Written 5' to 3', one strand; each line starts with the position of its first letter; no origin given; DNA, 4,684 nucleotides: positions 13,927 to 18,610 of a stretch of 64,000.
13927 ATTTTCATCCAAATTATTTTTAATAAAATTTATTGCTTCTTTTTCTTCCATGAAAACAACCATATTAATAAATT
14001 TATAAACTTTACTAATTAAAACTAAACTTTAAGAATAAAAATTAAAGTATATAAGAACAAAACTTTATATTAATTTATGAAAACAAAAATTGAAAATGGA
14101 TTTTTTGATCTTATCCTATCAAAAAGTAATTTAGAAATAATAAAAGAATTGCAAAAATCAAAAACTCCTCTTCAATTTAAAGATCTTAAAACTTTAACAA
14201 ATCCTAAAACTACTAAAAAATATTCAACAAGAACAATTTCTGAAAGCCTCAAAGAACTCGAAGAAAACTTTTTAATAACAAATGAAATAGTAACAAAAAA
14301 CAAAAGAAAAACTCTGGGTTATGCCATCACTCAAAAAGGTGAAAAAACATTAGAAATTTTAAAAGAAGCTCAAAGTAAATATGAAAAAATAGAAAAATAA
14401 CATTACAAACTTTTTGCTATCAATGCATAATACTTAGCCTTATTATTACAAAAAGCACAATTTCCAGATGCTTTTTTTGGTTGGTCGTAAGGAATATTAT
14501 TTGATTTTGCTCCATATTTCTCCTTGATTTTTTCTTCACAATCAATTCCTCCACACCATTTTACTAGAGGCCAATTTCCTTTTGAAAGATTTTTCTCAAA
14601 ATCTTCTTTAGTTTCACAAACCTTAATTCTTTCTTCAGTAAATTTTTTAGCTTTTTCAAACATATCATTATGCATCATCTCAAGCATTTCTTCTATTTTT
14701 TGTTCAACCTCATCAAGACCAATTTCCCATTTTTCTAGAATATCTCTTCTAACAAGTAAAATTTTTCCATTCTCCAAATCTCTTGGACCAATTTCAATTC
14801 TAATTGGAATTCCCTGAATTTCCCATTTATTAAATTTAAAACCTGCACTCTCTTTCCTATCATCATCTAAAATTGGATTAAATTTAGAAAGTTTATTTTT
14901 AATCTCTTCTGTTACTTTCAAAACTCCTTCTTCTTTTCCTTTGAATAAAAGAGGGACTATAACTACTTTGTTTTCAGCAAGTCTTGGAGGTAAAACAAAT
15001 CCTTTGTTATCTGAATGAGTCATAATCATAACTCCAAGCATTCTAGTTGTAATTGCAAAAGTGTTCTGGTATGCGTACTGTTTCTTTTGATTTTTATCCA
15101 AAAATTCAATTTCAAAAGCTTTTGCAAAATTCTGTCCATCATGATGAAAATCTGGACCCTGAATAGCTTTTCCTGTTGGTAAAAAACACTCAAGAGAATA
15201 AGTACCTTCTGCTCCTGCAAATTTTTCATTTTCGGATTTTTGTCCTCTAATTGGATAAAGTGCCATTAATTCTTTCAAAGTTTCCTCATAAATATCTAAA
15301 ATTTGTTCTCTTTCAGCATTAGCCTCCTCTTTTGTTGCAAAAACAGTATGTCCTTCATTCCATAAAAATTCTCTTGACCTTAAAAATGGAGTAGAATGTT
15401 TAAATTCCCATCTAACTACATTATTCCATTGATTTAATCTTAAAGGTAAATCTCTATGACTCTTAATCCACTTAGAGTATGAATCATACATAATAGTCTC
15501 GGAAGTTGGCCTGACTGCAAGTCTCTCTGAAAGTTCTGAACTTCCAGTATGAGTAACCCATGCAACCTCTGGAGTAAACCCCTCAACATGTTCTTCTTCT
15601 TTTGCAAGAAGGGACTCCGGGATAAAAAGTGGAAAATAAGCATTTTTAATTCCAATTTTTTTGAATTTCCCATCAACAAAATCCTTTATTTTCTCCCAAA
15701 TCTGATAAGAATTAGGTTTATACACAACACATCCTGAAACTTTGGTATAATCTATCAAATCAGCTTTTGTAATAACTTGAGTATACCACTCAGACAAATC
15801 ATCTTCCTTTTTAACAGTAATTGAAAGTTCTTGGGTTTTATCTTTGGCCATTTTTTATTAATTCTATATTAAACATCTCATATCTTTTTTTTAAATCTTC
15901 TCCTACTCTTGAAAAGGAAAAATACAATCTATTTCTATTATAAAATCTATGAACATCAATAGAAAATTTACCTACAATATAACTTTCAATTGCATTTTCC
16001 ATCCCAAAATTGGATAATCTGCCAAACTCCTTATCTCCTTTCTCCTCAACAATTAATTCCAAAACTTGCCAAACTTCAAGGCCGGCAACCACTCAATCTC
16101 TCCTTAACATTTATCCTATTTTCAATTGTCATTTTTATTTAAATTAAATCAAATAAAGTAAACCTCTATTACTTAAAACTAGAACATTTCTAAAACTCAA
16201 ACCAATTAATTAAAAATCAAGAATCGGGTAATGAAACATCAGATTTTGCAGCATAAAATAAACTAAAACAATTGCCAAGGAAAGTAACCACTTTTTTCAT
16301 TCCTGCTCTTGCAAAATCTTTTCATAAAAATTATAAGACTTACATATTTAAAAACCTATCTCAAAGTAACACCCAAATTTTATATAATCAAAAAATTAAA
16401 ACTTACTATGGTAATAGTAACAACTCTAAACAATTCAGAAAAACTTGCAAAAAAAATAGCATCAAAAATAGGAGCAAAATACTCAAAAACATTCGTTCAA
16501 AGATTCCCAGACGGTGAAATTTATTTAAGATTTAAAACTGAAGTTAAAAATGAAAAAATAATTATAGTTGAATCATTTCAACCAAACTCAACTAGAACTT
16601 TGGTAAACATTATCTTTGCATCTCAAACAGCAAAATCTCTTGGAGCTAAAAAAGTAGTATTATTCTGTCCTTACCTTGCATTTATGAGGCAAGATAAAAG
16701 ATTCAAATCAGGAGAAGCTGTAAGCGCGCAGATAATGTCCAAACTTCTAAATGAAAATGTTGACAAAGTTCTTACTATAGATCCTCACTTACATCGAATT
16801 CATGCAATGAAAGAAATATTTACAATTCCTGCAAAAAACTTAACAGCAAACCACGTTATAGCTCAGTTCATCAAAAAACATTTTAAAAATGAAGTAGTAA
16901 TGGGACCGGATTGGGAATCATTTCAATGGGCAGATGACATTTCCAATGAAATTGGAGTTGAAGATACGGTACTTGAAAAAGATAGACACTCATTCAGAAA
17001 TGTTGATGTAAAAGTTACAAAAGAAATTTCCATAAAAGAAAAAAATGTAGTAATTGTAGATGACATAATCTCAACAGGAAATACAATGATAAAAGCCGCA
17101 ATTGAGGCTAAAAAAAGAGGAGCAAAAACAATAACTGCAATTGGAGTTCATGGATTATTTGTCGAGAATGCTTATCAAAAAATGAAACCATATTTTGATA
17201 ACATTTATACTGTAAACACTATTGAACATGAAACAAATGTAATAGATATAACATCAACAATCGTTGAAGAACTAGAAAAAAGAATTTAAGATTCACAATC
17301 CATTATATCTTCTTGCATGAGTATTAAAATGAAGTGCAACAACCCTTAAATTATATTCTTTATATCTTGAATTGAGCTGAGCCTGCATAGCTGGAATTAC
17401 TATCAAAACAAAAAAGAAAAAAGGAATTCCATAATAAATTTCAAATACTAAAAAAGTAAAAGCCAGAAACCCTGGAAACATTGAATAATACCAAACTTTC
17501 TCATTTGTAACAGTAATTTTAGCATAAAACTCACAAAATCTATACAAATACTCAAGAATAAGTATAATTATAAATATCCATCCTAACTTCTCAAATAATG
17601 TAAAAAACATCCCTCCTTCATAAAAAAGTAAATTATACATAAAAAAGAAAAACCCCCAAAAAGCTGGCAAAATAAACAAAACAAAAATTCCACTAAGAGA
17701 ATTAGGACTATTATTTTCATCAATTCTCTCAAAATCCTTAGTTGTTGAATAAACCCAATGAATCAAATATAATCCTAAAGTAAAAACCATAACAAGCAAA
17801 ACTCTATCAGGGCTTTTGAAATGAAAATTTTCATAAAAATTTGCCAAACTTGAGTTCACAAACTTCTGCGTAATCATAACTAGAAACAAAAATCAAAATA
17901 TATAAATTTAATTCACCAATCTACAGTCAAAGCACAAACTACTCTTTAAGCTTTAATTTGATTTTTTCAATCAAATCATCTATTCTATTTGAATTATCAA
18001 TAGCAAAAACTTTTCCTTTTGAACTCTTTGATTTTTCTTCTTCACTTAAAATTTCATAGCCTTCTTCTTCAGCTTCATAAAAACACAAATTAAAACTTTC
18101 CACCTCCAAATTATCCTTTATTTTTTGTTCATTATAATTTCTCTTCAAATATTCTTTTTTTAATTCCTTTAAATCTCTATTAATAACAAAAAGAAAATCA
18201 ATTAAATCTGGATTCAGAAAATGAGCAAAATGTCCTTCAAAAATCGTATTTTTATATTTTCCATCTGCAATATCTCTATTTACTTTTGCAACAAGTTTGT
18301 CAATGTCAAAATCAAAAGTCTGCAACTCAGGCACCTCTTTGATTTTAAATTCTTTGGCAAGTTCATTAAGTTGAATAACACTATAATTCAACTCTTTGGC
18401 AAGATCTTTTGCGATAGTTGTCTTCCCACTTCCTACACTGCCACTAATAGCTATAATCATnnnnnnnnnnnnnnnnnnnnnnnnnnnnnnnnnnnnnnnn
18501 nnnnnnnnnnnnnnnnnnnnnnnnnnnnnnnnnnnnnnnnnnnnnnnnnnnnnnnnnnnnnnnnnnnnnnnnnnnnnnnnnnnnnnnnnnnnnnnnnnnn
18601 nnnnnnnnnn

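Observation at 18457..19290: Divergent EAL-domain (c-di-GMP phosphodiesterase-like) protein in an archaeon, inside a nucleotide-kinase/hydrolase gene string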

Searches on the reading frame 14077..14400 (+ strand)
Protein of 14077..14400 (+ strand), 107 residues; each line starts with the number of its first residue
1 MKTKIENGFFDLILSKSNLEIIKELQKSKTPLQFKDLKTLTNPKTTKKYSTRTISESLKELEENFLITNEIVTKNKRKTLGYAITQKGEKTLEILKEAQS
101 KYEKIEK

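Call 56: search_protein_families(library=pfam, proteins=[window:14077-14400:+], max_evalue=0.001)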
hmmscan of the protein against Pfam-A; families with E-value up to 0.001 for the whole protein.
window:14077-14400:+ (107 aa): 4 families
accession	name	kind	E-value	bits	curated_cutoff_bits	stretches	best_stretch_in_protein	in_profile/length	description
PF25008.1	DUF7784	-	7.7e-07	29.4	27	1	51-105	43-97/182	Domain of unknown function (DUF7784)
PF01638.23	HxlR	-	3.4e-05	24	20.8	1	19-99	8-80/91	HxlR-like helix-turn-helix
PF08461.16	HTH_12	-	8.8e-05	22.8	21.4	1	20-92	2-66/66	Ribonuclease R winged-helix domain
PF14277.12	DUF4364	-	0.00047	20.4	26.9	1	25-97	9-75/162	Domain of unknown function (DUF4364)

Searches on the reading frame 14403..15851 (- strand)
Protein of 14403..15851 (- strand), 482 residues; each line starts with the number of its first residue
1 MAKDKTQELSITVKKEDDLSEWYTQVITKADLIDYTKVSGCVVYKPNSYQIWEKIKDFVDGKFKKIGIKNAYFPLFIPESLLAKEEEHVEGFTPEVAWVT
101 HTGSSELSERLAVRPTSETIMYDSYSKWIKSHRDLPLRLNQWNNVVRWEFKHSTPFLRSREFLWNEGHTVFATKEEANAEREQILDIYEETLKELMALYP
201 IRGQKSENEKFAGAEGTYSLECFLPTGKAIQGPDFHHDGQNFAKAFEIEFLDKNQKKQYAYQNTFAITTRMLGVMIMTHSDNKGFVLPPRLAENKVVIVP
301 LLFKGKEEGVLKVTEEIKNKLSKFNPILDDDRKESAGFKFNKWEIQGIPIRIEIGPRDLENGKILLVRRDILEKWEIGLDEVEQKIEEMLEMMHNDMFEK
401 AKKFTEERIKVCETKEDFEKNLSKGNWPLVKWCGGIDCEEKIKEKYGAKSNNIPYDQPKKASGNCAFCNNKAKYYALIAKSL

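Call 36: find_related_loci(query=window:14403-15851:-, collection=genome_contigs, flank=10000)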
Query window:14403-15851:- (482 aa) in genome_contigs; peptide patterns used: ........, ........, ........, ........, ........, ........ (x = any residue, [..] = any of these).
598 stretches matched a pattern (row limit reached: there are more); 565 encode a relative of the query (tblastn E <= 1e-3); the best 80 are kept; 80 distinct loci.
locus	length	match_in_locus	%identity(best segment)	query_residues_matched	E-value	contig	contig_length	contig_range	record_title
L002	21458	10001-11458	65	1-482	0e+0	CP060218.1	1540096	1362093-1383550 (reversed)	MAG: Candidatus Woesearchaeota archaeon isolate HK-STAS-Nano-1 chromosome, complete genome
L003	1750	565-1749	78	1-394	0e+0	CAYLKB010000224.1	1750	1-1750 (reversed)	MAG TPA_asm: uncultured Methanosarcinales archaeon isolate SRP141376_co5_31 genome assembly, contig: NODE_149289_length_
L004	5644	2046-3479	61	5-481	0e+0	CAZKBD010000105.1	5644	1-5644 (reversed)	MAG TPA_asm: uncultured Methanosarcinales archaeon isolate SRP062349_co5_67 genome assembly, contig: NODE_9877_length_56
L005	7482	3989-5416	60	6-481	0e+0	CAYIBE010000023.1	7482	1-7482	MAG TPA_asm: Candidatus Woesearchaeota archaeon isolate ERP119705_co1_791 genome assembly, contig: NODE_15371_length_748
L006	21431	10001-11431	61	5-481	0e+0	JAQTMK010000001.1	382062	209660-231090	MAG: Candidatus Nanoarchaeia archaeon isolate STA_39 NODE_35_length_382062_cov_4.958901_Sandtown_A, whole genome shotgun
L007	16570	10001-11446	60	1-481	0e+0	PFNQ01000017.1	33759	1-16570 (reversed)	MAG: Candidatus Woesearchaeota archaeon CG_4_10_14_0_2_um_filter_33_13 CG_4_10_14_0.2_scaffold_362_c, whole genome shotg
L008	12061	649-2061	61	11-481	0e+0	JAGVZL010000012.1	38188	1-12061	Candidatus Woesearchaeota archaeon isolate RIFOXYB1_FULL_31_12 rifoxyb1_full_scaffold_337, whole genome shotgun sequence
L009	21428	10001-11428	60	9-481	0e+0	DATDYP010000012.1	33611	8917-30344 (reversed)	MAG TPA_asm: Candidatus Nanoarchaeia archaeon isolate SMAG_U8168 k141_1981686, whole genome shotgun sequence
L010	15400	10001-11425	61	10-481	0e+0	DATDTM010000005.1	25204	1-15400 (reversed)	MAG TPA_asm: Candidatus Nanoarchaeia archaeon isolate SMAG_U8031 k141_6007, whole genome shotgun sequence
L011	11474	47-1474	59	6-481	0e+0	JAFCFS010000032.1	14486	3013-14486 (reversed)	Candidatus Woesearchaeota archaeon isolate Meg22_1618_Bin_98 Meg22_1618_Bin_98_scaffold_11150, whole genome shotgun sequ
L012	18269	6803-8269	60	1-481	0e+0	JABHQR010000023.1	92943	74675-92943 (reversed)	MAG: archaeon isolate SI039_bin110 k141_1859882, whole genome shotgun sequence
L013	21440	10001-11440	59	1-481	0e+0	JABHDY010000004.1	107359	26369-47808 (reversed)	MAG: Candidatus Woesearchaeota archaeon isolate SI037_bin144 k141_222353, whole genome shotgun sequence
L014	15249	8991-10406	61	10-481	0e+0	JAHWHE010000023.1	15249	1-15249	MAG: Candidatus Woesearchaeota archaeon isolate FT2_141 k127_11359767, whole genome shotgun sequence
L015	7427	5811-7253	60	1-481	0e+0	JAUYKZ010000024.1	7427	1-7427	MAG: archaeon isolate C24_metabat.bin.228 C24_k141_847158, whole genome shotgun sequence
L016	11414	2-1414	58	10-481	0e+0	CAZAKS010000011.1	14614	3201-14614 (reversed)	MAG TPA_asm: Candidatus Woesearchaeota archaeon isolate SRP077602_co6_375 genome assembly, contig: NODE_6483_length_1461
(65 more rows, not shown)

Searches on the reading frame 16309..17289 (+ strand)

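Call 3: search_protein_families(library=pfam, proteins=[window:16309-17289:+], max_evalue=1)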
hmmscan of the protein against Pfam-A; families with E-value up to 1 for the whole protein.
window:16309-17289:+ (326 aa): 7 families
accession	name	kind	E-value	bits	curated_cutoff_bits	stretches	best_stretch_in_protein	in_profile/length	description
PF13793.12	Pribosyltran_N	-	2.7e-26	92.2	25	2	36-148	2-114/117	N-terminal domain of ribose phosphate pyrophosphokinase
PF00156.33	Pribosyltran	-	2.5e-18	66.3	26.3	1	168-293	3-133/158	Phosphoribosyl transferase domain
PF14572.12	Pribosyl_synth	-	1.2e-07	32.3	27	1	245-313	84-153/184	Phosphoribosyl synthetase-associated domain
PF15609.12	PRTase_2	-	0.00036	20.5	28.8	1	231-270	106-145/188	Phosphoribosyl transferase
PF14681.12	UPRTase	-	0.0029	17.6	27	1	222-298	98-174/206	Uracil phosphoribosyltransferase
PF24390.1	PRTase-CE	-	0.0049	17.2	27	1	231-310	103-176/253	PRTase-CE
PF21709.3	ABC_C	-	0.041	14.8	27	1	145-193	23-74/86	Emaravirus ABC_C protein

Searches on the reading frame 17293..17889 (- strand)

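Call 3: search_protein_families(library=pfam, proteins=[window:17293-17889:-], max_evalue=1)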
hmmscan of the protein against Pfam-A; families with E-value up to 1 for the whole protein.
window:17293-17889:- (198 aa): 1 family
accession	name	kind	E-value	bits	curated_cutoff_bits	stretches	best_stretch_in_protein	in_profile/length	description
PF14018.11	DUF4234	-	0.00036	21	25.3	1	31-80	7-46/70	Domain of unknown function (DUF4234)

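Call 4: search_protein_families(library=ncbifam, proteins=[window:17293-17889:-], max_evalue=1)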
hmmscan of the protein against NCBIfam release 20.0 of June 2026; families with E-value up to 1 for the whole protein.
window:17293-17889:- (198 aa): 0 families

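Call 69: search_protein_families(library=padloc, proteins=[window:17293-17889:-], max_evalue=0.01)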
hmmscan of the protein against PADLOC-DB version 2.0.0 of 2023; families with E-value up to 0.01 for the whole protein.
window:17293-17889:- (198 aa): 0 families

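Call 70: search_protein_families(library=phrogs, proteins=[window:17293-17889:-], max_evalue=0.01)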
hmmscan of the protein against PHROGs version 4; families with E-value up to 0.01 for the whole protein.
window:17293-17889:- (198 aa): 0 families

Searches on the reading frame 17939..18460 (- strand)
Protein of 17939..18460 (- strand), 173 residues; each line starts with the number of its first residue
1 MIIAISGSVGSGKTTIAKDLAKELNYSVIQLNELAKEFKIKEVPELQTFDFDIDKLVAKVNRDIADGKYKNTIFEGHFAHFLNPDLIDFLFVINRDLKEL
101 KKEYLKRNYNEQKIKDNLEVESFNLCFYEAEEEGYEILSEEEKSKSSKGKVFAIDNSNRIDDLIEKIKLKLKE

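Call 3: search_protein_families(library=pfam, proteins=[window:17939-18460:-], max_evalue=1)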
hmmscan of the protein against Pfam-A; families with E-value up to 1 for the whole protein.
window:17939-18460:- (173 aa): 34 families (the best 25 are shown)
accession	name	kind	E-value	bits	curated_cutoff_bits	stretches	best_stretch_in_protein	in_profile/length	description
PF13238.12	AAA_18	-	4e-17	63.3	29.4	1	3-123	1-127/128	AAA domain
PF13189.12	Cytidylate_kin2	-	8.8e-09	36.2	28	1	2-42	1-44/176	Cytidylate kinase-like family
PF13207.12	AAA_17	-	3.8e-06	27.6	27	1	7-107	2-122/136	AAA domain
PF01712.25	dNK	-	5.5e-06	26.7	27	1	3-70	1-66/203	Deoxynucleoside kinase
PF00004.35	AAA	-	2.2e-05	25.3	21.2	1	5-33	3-31/131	ATPase family associated with various cellular activities (AAA)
PF13671.12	AAA_33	-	4.2e-05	24.3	27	1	3-66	2-68/143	AAA domain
PF01121.26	CoaE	-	5.5e-05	23.3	27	1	1-48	1-47/180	Dephospho-CoA kinase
PF13521.12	AAA_28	-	0.00012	22.8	27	1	3-38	2-35/164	AAA domain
PF01202.28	SKI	-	0.00021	21.9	22.1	1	10-44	2-36/159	Shikimate kinase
PF02224.24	Cytidylate_kin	-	0.00042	20.5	26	1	3-35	1-33/211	Cytidylate kinase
PF13401.12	AAA_22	-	0.00072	20.3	27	1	2-32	7-39/130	AAA domain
PF20720.3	nSTAND3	-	0.00091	19.4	27.2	1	2-40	19-60/155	Novel STAND NTPase 3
PF13173.12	AAA_14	-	0.001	19.5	27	1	2-36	4-42/129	AAA domain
PF02367.23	TsaE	-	0.0026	18.1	26.6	1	2-26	23-47/128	Threonylcarbamoyl adenosine biosynthesis protein TsaE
PF03266.21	NTPase_1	-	0.0031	17.8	23.9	1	3-26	2-25/168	NTPase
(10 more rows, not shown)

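Call 4: search_protein_families(library=ncbifam, proteins=[window:17939-18460:-], max_evalue=1)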
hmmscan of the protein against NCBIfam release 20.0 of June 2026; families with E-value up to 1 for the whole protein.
window:17939-18460:- (173 aa): 49 families (the best 25 are shown)
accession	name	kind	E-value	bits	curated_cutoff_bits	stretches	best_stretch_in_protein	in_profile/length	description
NF003012.0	PRK03839.1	equivalog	4.9e-26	91.8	152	1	1-139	1-132/180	putative kinase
TIGR02173.1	cyt_kin_arch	equivalog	2.5e-13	50.4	102.1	1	1-98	1-101/169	(d)CMP kinase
NF005994.0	PRK08118.1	equivalog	5.6e-08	33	215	1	3-168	4-168/172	DNA topology modulation protein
NF005576.0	PRK07261.1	equivalog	1.7e-06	27.9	224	1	1-80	1-78/171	DNA topology modulation protein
TIGR00017.1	cmk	equivalog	2.4e-05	24.2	135.55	1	1-32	3-34/217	(d)CMP kinase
TIGR00235.1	udk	equivalog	2.4e-05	24.1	220.3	1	1-52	7-61/207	uridine kinase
NF006085.0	PRK08233.1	equivalog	3e-05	23.9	198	1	2-172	7-178/184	hypothetical protein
NF004018.0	PRK05480.1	equivalog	0.00016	21.2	180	1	1-31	7-40/210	uridine kinase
TIGR00152.1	TIGR00152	equivalog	0.00022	21.1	65.55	1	2-45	1-44/188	dephospho-CoA kinase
NF010555.0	PRK13949.1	equivalog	0.00028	21.1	180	1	3-46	4-47/175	shikimate kinase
NF003227.0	PRK04195.1-2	equivalog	0.00033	19.5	502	1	5-33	48-76/487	replication factor C large subunit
NF003230.0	PRK04195.1-6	equivalog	0.00035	19.4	441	1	4-35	43-74/494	replication factor C large subunit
NF010248.0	PRK13695.1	equivalog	0.00041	20.1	156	1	2-27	5-33/180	NTPase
NF005115.0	PRK06547.1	equivalog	0.0013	18.1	173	1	1-34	16-50/172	hypothetical protein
NF003229.0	PRK04195.1-5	equivalog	0.0018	17.1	280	1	5-32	49-76/413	replication factor C large subunit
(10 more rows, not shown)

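Call 69: search_protein_families(library=padloc, proteins=[window:17939-18460:-], max_evalue=0.01)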
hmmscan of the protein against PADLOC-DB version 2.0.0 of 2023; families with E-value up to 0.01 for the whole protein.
window:17939-18460:- (173 aa): 7 families
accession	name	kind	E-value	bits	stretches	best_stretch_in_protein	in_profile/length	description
PDLC02911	VakA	-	2.6e-08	32.6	1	3-92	5-100/163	-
PDLC02499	BrxF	-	0.00028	19.3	1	2-43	23-64/133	BrxF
PDLC04690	PDC-M51B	-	0.00038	18.2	1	2-29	4-31/191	-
PDLC02373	dCTPase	-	0.00087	16.3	1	1-61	155-198/630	-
PDLC02497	BrxF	-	0.0013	16.6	1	3-37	22-57/158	BrxF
PDLC04140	mad8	-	0.0028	15.2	1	2-26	29-53/314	mads_8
PDLC04790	PDC-S01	-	0.0097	12.7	0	2-42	29-69/422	-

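Call 70: search_protein_families(library=phrogs, proteins=[window:17939-18460:-], max_evalue=0.01)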
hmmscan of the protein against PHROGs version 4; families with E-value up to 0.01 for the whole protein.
window:17939-18460:- (173 aa): 11 families
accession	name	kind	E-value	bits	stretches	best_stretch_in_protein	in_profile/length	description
phrog_761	-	other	2.4e-08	35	1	1-170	20-214/362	thymidylate kinase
phrog_5846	-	DNA, RNA and nucleotide metabolism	1e-05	26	1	3-45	41-82/380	clamp loader of DNA polymerase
phrog_2107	-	other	3.3e-05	24.6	1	1-32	4-35/201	thymidylate kinase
phrog_168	-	DNA, RNA and nucleotide metabolism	4.5e-05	24.3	1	3-33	45-75/314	clamp loader of DNA polymerase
phrog_1815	-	other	0.0001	23.6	1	1-28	4-31/197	guanylate kinase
phrog_800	-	head and packaging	0.0006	19.5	0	2-117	34-170/511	terminase small subunit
phrog_139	-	other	0.00075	20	1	1-38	84-121/342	deoxynucleoside monophosphate kinase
phrog_10255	-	other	0.0031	18.3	1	1-28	2-29/230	kinase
phrog_505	-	other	0.0052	17.3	0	2-66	4-69/295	polynucleotide kinase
phrog_2071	-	other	0.0055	17.5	0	1-35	17-50/282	ATPase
phrog_6891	-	other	0.0065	17.1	0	3-88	45-100/310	ATPase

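Call 79: search_solved_structures(query=window:17939-18460:-, max_evalue=0.001)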
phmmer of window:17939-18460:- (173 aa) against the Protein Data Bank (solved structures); distinct sequences matched with E-value up to 0.001: 5.
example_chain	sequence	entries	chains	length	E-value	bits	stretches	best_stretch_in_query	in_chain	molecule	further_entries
4cvn_A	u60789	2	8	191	2.6e-14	56.8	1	1-146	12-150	PUTATIVE ADENYLATE KINASE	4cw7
1rkb_A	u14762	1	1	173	7.3e-11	45.7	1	3-135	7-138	Protein AD-004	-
3iij_A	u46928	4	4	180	8.4e-11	45.5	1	3-135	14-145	Coilin-interacting nuclear ATPase protein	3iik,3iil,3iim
5jzv_A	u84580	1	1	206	3.5e-10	43.5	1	3-135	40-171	Adenylate kinase isoenzyme 6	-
1y63_A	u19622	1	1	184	9.6e-05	25.8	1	3-136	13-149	Lmaj004144AAA protein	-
